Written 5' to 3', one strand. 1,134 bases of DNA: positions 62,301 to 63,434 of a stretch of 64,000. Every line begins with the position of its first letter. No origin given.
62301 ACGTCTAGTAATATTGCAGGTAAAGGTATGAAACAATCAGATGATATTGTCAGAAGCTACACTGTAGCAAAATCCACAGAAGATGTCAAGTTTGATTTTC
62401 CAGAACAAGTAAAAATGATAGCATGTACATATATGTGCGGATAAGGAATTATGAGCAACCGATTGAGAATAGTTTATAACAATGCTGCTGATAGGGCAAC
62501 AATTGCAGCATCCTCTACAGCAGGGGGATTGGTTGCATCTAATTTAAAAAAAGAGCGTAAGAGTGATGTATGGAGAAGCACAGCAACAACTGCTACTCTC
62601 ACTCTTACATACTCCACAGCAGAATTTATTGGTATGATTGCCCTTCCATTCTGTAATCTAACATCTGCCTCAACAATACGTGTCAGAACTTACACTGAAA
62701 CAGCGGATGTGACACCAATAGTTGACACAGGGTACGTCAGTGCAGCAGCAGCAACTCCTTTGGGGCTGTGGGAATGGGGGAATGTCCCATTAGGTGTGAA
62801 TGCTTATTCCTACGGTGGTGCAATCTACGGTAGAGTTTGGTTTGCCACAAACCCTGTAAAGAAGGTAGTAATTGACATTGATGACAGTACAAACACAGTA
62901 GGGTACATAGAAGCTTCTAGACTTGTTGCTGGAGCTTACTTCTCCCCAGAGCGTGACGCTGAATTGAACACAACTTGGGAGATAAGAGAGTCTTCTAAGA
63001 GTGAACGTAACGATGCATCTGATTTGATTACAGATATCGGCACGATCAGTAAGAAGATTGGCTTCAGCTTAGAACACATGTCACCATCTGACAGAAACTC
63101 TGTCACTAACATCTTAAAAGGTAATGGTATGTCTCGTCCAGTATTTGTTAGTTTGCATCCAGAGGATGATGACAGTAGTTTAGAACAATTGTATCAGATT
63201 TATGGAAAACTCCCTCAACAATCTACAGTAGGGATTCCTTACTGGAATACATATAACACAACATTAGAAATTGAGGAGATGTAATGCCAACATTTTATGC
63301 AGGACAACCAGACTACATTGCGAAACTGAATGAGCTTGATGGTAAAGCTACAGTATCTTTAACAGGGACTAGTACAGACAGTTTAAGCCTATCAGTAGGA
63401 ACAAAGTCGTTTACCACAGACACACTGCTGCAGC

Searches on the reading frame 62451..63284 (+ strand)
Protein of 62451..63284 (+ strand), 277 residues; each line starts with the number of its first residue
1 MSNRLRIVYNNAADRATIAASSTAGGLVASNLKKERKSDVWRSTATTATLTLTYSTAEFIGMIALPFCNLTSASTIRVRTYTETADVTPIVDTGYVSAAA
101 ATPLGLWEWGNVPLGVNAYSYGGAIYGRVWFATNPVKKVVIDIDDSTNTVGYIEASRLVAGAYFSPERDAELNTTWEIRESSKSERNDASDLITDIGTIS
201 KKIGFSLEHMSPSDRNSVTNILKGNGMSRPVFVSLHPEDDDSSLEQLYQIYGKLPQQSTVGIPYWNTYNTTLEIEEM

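Call 44: find_encoding_contigs(protein=window:62451-63284:+, flank=10000, max_places=3)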
Protein window:62451-63284:+ (277 aa): 2 contigs read that carry it; 1 place shown.
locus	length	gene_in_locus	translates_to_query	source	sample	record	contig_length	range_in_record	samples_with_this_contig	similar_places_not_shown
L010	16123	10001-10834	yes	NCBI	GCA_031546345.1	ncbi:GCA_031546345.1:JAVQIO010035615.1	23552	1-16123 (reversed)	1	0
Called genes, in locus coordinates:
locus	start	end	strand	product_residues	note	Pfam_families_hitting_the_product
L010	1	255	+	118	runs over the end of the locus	-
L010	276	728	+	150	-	-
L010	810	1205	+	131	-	-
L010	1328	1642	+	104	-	PF23812:Phage_TAC_18 (weak)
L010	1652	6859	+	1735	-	PF20155:TMP_3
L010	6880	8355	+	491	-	-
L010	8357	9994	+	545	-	-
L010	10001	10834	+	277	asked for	-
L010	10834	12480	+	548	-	-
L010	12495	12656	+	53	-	-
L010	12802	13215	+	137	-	-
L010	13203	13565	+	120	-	-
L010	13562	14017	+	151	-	PF08291:Peptidase_M15_3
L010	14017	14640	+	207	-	PF21550:MTIP_N (faint)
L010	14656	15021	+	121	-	-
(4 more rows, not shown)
